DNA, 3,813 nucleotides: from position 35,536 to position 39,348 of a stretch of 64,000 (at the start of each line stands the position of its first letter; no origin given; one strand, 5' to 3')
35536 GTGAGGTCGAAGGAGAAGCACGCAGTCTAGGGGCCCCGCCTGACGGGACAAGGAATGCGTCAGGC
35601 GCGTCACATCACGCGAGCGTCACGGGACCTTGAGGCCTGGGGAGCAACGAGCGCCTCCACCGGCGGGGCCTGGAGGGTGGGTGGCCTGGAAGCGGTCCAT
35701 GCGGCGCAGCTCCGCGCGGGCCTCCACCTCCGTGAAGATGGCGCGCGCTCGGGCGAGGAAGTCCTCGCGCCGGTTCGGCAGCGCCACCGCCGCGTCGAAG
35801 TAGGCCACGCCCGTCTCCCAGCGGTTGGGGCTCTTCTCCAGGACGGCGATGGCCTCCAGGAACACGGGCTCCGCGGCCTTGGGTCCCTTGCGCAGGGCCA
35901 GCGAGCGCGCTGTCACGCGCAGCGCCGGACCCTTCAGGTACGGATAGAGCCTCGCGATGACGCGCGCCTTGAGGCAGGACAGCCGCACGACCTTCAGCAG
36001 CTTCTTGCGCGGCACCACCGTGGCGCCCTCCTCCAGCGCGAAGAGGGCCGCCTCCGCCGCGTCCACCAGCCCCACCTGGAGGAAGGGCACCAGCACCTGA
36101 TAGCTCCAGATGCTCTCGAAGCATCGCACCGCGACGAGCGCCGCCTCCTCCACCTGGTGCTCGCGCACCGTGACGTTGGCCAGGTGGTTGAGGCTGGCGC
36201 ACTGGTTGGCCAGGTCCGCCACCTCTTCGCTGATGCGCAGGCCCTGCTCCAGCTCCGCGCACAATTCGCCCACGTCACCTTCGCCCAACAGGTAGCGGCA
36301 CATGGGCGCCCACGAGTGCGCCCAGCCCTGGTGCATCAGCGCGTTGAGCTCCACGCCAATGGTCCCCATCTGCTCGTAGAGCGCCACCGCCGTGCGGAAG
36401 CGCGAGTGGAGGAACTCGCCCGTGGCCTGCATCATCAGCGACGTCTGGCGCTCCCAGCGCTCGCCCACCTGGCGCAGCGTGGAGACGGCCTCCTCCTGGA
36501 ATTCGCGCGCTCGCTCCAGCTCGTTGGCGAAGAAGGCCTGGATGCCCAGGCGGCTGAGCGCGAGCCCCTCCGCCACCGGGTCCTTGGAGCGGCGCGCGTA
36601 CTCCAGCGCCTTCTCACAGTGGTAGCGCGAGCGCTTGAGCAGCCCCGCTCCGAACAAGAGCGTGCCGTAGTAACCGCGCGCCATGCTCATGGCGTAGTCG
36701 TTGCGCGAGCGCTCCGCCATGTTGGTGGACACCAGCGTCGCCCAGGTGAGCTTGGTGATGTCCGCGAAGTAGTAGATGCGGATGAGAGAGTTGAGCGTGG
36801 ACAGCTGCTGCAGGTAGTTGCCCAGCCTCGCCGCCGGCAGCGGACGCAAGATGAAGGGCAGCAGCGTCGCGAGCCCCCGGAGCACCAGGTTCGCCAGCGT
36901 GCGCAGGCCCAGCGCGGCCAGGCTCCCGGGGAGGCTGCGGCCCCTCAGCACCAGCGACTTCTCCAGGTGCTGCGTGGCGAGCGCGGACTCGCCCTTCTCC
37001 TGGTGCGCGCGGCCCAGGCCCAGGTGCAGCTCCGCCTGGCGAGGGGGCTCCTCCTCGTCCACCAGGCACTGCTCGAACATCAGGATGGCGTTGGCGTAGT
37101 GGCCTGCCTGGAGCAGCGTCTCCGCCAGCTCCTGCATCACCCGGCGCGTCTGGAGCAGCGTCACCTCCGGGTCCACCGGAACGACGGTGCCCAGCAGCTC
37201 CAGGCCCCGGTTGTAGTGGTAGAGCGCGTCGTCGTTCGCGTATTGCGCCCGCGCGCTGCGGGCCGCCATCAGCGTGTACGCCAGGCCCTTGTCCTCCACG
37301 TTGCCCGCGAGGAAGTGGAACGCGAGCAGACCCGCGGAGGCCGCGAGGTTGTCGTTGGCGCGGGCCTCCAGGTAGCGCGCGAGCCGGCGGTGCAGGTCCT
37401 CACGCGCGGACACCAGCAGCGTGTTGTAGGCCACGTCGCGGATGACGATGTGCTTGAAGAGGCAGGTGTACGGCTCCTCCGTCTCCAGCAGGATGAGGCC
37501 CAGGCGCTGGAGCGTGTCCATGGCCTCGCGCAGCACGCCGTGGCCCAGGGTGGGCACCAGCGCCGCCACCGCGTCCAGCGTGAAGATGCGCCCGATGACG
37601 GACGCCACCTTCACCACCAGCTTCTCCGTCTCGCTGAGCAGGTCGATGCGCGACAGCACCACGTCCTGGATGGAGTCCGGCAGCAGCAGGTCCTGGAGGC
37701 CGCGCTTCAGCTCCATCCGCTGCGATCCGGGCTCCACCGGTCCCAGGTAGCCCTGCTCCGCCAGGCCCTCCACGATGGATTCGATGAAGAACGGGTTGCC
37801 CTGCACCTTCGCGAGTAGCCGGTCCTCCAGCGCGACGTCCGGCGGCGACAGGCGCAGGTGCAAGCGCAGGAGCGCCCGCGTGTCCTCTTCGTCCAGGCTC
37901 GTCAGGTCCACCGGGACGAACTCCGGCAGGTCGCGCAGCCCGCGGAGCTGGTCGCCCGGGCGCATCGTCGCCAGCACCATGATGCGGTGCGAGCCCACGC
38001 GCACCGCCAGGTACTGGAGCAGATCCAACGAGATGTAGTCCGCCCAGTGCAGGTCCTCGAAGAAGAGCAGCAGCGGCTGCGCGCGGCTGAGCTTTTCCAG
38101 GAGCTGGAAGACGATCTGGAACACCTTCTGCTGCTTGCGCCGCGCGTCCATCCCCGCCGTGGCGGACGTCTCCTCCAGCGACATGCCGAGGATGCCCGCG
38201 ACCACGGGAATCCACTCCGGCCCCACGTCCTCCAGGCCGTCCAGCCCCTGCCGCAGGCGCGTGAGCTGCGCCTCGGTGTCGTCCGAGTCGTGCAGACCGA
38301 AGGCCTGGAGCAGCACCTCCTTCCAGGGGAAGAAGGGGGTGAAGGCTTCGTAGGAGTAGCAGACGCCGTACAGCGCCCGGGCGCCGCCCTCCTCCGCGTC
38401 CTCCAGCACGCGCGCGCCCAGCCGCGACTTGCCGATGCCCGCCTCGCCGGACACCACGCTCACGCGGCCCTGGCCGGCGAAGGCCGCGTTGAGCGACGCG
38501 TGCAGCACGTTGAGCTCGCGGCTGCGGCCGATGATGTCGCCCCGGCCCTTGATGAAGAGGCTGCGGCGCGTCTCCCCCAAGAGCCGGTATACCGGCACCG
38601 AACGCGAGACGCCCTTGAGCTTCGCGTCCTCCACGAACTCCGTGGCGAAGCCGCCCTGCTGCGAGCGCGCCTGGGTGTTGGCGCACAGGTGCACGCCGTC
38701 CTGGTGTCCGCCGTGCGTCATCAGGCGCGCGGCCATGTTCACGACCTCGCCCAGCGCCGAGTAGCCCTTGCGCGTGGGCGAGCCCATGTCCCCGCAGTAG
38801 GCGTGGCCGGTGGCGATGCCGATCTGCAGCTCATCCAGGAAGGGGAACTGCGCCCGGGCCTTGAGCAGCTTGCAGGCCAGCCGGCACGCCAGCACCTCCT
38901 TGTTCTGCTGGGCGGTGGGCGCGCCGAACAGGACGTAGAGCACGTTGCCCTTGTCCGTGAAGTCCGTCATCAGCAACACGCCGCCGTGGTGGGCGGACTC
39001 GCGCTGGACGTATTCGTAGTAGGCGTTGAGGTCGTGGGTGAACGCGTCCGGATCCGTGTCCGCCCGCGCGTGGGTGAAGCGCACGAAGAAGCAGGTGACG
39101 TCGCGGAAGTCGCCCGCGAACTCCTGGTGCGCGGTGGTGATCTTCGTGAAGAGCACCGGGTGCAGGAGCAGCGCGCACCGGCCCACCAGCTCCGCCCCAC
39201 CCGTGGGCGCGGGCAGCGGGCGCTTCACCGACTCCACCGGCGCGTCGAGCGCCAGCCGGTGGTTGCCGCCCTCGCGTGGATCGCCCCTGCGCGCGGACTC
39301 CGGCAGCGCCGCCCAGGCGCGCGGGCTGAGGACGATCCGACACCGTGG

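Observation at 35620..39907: Two-CHD cyclase - NTPase - TPR signalling gene appears split by a frameshift near 39,330-39,345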

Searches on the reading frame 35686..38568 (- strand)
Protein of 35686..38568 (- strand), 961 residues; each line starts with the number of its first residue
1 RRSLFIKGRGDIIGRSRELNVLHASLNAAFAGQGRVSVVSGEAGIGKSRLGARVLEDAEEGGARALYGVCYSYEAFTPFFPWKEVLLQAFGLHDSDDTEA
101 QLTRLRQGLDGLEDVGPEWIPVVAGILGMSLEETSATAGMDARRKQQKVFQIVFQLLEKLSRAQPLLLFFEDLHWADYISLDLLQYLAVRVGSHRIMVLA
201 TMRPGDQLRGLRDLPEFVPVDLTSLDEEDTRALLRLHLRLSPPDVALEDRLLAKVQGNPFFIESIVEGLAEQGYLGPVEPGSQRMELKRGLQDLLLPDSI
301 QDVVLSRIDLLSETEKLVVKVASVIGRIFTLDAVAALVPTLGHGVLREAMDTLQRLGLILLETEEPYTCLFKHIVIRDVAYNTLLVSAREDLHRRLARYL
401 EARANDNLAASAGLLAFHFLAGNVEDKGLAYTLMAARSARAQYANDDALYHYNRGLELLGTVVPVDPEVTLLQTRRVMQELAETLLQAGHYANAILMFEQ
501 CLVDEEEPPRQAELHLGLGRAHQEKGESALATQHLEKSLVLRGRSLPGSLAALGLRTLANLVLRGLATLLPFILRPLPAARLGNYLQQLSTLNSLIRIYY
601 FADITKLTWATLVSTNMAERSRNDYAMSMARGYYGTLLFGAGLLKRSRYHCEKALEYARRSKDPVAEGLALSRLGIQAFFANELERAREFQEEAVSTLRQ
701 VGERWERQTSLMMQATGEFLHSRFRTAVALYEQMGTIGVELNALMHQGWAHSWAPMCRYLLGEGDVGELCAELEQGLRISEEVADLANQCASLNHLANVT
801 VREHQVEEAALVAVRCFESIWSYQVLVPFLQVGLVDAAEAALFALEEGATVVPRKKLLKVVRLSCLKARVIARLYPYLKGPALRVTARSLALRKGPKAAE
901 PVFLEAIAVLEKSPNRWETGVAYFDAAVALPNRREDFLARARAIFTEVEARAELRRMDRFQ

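Call 43: search_solved_structures(query=window:35686-38568:-, max_evalue=0.01)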
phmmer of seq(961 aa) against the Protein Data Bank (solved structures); distinct sequences matched with E-value up to 0.01: 12.
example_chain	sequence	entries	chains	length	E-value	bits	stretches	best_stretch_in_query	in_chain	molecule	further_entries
9qhb_A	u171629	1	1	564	5.2e-16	61.3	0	452-545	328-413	Engineered tetratricopeptide repeat protein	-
9qhc_A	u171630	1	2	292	3.4e-08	35.4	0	482-546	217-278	Engineered tetratricopeptide repeat protein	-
8bu0_A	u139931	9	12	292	1.8e-07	33.1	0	483-546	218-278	Consensus tetratricopeptide repeat protein | Crystal structure of an 8-repeat consensus TPR superhelix with Zinc. | Monomer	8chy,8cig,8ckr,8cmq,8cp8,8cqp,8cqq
9gzg_A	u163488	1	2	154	6.5e-05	24.6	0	477-546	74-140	Engineered CTPR protein with glutamic acids for conductivity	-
6hc2_A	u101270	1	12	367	0.00073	21.1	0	630-795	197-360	G-protein-signaling modulator 2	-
3sf4_A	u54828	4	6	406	0.001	20.6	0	632-796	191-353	G-protein-signaling modulator 2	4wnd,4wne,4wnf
4wng_A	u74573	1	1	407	0.001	20.6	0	632-796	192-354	G-protein-signaling modulator 2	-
5a6c_A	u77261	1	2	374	0.0017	19.9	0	630-789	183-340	G-PROTEIN-SIGNALING MODULATOR 2, AFADIN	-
4a1s_A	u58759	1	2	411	0.003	19.1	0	626-743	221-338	PARTNER OF INSCUTEABLE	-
5a7d_B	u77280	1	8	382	0.0032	19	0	627-754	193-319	PINS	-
8ch0_A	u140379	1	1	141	0.0051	18.3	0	481-546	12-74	Consensus tetratricopeptide repeat protein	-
2fo7_A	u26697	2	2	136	0.0053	18.3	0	483-546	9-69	SYNTHETIC CONSENSUS TPR PROTEIN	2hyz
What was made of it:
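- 35620..37140 (-): C-terminal helical-repeat (TPR-like) region, up to and including the stop codon. PDB matches are consensus TPR proteins and the TPR protein G-protein-signaling modulator 2 (call 43).
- On Tandem-CHD / AAA / TPR soluble cyclase family (LA_4008, MXAN_4545, COCOR_04748): PDB matches are TPR proteins (call 43).
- Tried and rejected: (6) A PDB search with the ATPase-TPR part returned only TPR proteins, so there is no solved STAND relative (call 43).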

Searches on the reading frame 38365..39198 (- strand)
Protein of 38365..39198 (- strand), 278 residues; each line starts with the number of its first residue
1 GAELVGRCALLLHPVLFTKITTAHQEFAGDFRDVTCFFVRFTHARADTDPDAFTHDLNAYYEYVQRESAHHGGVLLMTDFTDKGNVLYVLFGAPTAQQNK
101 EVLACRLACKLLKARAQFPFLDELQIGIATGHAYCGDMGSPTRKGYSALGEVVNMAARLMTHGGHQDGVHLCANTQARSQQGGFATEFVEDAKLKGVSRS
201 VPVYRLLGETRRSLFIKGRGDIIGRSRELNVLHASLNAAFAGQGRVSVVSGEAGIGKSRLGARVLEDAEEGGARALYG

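Call 26: search_solved_structures(query=window:38365-39198:-, max_evalue=1, show_alignments=3)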
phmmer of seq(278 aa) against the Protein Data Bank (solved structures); distinct sequences matched with E-value up to 1: 27.
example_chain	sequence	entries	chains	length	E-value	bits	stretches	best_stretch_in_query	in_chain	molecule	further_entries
4cm2_A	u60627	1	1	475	2.2e-11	46.9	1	25-212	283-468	ADENYLATE CYCLASE TYPE 10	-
4clf_A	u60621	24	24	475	3.8e-11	46.2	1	25-212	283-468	ADENYLATE CYCLASE TYPE 10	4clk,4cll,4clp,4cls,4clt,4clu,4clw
4oya_A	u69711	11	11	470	4.4e-11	46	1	25-212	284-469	Adenylate cyclase type 10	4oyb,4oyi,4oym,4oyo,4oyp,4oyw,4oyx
4cm0_A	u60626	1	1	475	7e-11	45.3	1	25-212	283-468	SOLUBLE ADENYLYL CYCLASE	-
2w01_A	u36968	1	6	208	1.3e-10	44.4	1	28-162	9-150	ADENYLATE CYCLASE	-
6fht_A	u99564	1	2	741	2.6e-09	40.2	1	27-162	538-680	Bacteriophytochrome,Adenylate cyclase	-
3r5g_A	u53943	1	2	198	2e-08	37.3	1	35-212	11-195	CyaB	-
9bcv_A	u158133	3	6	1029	9.4e-06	28.5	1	106-211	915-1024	Atrial natriuretic peptide receptor 1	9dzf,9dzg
9dzh_A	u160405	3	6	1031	9.4e-06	28.5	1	106-211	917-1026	Atrial natriuretic peptide receptor 1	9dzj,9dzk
9bcl_A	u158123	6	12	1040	9.6e-06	28.5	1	106-211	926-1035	Atrial natriuretic peptide receptor 1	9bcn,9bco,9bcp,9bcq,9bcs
5x4t_A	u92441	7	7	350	2.6e-05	27.1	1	126-212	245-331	Photoactivated adenylyl cyclase | Family 3 adenylate cyclase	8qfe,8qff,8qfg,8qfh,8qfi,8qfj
9f1z_A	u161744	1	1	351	2.6e-05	27.1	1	126-212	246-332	Family 3 adenylate cyclase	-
5x4u_A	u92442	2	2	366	2.8e-05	27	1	126-212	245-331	Photoactivated adenylyl cyclase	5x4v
4yus_A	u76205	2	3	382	3e-05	26.9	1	125-212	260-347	Family 3 adenylate cyclase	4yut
9f1w_A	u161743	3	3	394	3.2e-05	26.8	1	125-212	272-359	Family 3 adenylate cyclase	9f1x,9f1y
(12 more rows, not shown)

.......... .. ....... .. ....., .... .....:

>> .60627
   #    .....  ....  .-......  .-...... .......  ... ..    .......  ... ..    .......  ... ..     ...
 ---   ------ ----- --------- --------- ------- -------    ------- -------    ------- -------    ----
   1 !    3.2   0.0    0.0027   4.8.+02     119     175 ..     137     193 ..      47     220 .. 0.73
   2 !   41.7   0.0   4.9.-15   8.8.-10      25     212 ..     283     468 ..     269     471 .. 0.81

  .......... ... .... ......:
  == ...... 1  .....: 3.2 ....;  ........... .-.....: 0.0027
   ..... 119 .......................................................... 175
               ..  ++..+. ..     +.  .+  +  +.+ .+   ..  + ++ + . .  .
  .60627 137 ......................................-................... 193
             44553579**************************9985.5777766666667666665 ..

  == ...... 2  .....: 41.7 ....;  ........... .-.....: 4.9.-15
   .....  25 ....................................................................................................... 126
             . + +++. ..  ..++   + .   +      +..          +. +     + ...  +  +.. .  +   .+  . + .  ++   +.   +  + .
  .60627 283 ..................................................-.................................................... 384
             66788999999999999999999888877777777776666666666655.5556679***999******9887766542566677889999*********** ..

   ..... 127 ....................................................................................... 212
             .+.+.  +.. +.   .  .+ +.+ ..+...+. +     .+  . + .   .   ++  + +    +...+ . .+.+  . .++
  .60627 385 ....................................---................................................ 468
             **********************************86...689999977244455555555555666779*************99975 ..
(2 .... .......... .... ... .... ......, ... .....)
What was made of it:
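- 38572..39111 (-): CHD2 (C2-like). It has no metal-binding Asp pair (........, 39076..39099). It retains Lys (DKGNV, within 38932..38955) and Asn/Arg (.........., 38722..38751). Best PDB match is sAC C2 (call 26).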
